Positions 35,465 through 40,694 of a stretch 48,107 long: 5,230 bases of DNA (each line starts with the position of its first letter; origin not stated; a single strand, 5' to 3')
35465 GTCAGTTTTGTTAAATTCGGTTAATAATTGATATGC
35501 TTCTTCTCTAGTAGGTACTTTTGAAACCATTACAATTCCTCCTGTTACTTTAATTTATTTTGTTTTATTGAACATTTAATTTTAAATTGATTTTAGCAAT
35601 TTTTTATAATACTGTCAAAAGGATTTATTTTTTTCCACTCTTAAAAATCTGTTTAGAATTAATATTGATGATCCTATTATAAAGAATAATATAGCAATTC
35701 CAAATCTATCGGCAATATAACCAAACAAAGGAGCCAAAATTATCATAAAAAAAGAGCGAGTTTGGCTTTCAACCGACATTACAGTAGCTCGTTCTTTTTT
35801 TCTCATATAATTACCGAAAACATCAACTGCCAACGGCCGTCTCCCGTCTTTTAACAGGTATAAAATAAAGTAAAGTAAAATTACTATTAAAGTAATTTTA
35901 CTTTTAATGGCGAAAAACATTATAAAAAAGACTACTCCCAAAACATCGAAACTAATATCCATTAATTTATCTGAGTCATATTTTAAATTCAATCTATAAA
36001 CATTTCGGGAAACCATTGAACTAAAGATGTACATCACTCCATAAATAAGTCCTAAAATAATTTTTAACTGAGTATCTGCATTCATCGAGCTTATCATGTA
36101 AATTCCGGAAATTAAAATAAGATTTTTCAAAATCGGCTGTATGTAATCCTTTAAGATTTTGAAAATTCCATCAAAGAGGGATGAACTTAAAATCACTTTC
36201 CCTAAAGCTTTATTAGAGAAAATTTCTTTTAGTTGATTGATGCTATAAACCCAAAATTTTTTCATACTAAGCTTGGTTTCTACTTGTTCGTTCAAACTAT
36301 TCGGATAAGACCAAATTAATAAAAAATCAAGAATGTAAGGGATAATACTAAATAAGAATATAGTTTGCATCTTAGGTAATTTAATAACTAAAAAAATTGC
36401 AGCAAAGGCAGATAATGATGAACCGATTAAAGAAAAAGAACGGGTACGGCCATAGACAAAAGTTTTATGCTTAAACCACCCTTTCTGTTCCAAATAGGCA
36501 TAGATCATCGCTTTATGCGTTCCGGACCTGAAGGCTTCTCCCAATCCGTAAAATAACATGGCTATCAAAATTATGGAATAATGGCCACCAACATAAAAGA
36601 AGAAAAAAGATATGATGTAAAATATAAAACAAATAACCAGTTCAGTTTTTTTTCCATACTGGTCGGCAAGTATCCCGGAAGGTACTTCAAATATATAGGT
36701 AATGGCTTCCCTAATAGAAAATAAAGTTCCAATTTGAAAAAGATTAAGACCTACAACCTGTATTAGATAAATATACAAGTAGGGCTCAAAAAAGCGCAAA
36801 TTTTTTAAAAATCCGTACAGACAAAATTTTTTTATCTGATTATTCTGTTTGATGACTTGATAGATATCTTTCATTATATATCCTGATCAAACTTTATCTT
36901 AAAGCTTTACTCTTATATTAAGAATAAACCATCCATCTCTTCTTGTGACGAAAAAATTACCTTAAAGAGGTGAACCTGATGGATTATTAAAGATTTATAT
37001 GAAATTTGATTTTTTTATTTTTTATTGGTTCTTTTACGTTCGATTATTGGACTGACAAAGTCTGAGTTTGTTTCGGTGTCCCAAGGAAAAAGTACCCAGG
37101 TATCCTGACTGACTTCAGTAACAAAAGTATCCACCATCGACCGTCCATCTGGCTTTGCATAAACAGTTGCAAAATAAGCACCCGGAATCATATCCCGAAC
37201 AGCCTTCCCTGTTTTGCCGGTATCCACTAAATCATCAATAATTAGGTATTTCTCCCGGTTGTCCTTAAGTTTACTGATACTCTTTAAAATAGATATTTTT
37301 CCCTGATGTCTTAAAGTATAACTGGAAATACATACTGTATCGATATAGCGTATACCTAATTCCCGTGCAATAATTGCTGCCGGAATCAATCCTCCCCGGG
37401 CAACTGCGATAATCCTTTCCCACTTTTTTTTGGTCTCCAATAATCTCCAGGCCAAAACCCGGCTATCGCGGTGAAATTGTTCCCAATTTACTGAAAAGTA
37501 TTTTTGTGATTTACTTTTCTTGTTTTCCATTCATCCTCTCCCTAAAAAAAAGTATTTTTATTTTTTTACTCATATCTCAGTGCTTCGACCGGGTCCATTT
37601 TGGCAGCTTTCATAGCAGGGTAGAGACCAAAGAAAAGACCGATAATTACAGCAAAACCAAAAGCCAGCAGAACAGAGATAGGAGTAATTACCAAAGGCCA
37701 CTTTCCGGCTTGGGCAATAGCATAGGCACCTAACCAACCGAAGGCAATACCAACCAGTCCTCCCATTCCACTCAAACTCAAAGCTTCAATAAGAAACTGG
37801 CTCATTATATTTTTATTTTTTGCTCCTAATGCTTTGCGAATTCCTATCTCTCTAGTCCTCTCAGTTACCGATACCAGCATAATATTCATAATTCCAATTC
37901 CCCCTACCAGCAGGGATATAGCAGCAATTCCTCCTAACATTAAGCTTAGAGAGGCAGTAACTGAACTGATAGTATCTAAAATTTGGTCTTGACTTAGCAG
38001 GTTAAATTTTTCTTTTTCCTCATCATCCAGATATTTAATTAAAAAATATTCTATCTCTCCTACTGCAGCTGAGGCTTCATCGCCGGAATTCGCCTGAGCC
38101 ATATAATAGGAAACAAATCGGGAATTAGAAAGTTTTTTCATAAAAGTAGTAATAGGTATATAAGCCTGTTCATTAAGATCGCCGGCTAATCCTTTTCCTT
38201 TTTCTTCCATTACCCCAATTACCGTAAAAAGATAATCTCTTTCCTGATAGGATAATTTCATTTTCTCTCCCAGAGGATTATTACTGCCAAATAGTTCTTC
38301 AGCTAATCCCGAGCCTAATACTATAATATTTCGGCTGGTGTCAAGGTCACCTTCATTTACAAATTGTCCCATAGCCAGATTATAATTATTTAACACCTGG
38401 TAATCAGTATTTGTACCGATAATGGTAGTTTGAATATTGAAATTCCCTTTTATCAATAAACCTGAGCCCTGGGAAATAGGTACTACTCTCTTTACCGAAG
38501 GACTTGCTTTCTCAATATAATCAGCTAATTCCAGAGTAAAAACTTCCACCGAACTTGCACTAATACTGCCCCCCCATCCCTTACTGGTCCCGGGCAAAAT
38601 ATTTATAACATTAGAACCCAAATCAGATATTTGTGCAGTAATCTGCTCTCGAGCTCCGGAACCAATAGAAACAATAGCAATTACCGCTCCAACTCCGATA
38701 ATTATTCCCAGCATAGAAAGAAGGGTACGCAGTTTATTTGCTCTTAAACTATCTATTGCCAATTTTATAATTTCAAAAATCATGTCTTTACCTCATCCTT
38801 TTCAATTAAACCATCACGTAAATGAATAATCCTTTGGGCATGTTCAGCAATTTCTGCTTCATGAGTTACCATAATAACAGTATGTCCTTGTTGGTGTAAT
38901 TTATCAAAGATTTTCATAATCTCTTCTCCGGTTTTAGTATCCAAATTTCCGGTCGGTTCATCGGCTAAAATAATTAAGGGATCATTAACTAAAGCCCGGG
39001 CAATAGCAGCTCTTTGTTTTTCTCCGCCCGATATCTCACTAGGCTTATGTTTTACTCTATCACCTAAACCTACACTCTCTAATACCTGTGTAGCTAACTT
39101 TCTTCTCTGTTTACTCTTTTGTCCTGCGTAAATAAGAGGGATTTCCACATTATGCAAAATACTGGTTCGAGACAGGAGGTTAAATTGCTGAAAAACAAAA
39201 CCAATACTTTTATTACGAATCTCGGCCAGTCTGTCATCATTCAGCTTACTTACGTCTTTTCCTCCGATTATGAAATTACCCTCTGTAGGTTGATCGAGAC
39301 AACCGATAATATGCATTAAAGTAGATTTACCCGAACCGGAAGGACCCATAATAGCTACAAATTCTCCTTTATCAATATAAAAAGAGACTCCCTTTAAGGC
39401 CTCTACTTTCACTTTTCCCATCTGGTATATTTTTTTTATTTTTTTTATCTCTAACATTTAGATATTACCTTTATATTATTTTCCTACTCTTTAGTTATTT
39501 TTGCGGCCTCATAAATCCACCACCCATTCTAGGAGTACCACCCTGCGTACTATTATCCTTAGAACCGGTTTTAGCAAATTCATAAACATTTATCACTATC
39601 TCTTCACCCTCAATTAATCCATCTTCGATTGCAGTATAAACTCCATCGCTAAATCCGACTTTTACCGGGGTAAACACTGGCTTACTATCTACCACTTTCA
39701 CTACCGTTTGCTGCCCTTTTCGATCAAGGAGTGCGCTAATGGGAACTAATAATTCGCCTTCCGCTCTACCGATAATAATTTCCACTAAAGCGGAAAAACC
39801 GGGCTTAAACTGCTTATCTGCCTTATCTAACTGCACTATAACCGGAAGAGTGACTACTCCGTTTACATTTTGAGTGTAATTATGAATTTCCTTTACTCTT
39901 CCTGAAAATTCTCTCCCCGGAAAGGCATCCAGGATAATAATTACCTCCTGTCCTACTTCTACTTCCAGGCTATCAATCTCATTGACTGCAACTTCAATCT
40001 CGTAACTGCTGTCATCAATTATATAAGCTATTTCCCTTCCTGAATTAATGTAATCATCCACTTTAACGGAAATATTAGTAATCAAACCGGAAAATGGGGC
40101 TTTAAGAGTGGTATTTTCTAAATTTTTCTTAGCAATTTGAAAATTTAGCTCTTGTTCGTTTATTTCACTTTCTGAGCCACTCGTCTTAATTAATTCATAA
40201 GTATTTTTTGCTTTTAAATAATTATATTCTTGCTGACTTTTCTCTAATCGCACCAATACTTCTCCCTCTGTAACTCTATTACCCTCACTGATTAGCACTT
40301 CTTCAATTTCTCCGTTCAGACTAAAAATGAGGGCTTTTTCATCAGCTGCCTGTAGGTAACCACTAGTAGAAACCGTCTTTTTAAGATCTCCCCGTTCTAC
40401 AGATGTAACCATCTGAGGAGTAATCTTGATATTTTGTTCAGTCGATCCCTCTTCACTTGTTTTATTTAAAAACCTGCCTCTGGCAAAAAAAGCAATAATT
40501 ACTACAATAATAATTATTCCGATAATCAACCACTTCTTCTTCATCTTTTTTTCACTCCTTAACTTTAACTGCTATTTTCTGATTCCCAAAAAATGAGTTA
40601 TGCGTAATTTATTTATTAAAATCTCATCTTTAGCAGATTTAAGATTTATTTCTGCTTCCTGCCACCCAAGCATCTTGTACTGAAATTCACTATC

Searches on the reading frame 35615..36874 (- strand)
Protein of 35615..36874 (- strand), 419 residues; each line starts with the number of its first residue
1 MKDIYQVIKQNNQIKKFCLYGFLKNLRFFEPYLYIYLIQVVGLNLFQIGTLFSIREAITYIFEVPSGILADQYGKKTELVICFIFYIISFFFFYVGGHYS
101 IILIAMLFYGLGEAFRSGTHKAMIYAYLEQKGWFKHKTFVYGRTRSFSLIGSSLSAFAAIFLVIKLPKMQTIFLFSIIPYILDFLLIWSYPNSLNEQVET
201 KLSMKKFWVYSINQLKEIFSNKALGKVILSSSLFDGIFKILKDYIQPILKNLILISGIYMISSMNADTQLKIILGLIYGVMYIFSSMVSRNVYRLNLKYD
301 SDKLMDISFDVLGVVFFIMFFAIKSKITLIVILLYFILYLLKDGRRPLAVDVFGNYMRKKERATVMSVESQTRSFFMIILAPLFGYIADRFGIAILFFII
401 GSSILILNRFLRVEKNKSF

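Call 26: search_protein_families(library=pfam, proteins=[window:35615-36874:-])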
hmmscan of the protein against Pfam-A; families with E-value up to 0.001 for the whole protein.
window:35615-36874:- (419 aa): 2 families
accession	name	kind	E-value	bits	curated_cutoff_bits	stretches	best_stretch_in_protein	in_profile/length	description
PF07690.21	MFS_1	-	1.5e-18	67.3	33.4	2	31-337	17-303/347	Major Facilitator Superfamily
PF01306.25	LacY_symp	-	3.1e-07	30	24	1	16-224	15-222/413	LacY proton/sugar symporter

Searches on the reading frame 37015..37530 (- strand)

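Call 26: search_protein_families(library=pfam, proteins=[window:37015-37530:-])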
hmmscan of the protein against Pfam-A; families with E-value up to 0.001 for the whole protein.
window:37015-37530:- (171 aa): 1 family
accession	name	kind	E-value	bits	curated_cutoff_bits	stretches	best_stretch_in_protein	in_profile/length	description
PF00156.33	Pribosyltran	-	6e-14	52.1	26.3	1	16-155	2-156/158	Phosphoribosyl transferase domain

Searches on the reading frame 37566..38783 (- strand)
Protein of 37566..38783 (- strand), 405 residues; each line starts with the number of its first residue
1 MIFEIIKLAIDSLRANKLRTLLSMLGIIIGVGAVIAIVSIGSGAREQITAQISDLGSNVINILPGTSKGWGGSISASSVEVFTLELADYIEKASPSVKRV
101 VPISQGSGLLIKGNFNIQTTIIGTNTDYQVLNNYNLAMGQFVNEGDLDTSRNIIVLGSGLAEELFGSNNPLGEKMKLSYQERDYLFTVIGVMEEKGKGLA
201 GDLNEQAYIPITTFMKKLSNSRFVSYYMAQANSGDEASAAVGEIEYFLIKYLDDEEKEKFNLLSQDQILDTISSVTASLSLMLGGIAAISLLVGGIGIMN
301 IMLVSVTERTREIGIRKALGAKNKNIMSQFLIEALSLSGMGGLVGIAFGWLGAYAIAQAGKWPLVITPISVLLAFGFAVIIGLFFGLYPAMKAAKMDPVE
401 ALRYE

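Call 26: search_protein_families(library=pfam, proteins=[window:37566-38783:-])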
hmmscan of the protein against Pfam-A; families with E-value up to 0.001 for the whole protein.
window:37566-38783:- (405 aa): 2 families
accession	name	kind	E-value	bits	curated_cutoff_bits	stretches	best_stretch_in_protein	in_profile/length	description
PF12704.14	MacB_PCD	-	2e-44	152.8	27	1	20-245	1-205/207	MacB-like periplasmic core domain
PF02687.27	FtsX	-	4.6e-25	88.4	25.5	1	286-398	3-120/120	FtsX-like permease C-terminal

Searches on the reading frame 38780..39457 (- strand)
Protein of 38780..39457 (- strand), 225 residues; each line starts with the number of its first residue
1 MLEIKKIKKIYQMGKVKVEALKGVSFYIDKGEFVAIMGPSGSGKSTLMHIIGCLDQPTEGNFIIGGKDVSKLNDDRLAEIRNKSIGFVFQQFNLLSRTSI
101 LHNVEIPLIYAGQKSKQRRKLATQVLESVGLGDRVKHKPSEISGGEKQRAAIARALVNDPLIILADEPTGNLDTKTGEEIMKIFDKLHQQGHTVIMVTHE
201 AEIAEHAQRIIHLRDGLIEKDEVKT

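Call 26: search_protein_families(library=pfam, proteins=[window:38780-39457:-])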
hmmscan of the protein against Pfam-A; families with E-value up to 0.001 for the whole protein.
window:38780-39457:- (225 aa): 4 families
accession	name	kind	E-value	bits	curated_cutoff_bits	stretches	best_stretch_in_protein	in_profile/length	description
PF00005.33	ABC_tran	-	8.7e-34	117.5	25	1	21-169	1-136/137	ABC transporter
PF13304.12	AAA_21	-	1.8e-07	32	27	0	125-203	221-302/304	AAA domain, putative AbiEii toxin, Type IV TA system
PF02463.25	SMC_N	-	5.1e-07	29.8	40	1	32-213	25-211/220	RecF/RecN/SMC N terminal domain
PF13555.12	AAA_29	-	0.00027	21.1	27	1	24-48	15-39/61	P-loop containing region of AAA domain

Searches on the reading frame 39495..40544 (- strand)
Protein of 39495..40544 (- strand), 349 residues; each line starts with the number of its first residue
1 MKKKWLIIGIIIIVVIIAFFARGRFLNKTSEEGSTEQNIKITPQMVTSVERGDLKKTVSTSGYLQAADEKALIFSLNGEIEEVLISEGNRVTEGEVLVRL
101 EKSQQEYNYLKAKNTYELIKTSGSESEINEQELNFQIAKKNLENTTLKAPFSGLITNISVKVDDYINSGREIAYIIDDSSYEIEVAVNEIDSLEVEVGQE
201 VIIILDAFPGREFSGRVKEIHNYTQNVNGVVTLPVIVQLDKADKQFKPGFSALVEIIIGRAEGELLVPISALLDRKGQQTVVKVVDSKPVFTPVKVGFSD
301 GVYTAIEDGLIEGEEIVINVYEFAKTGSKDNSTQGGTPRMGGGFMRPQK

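Call 79: search_protein_families(library=pfam, proteins=[window:39495-40544:-], max_evalue=0.00001)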
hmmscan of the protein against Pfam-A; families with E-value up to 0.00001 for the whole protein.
window:39495-40544:- (349 aa): 5 families
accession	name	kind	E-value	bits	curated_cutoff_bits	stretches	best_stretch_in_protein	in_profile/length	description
PF16576.10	HlyD_D23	-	3e-18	66.3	30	1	54-251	2-213/214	Barrel-sandwich domain of CusB or HlyD membrane-fusion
PF13437.12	HlyD_3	-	1.8e-15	58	22.2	1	146-249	1-106/106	HlyD family secretion protein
PF13533.13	Biotin_lipoyl_2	-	2e-08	34.3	29.8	0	75-101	6-32/32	Biotin-lipoyl like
PF12700.13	HlyD_2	-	9e-07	28.4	25.1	0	152-307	238-385/416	HlyD family secretion protein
PF00364.28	Biotin_lipoyl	-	3.2e-06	27.3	22.1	0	145-175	43-73/73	Biotin-requiring enzyme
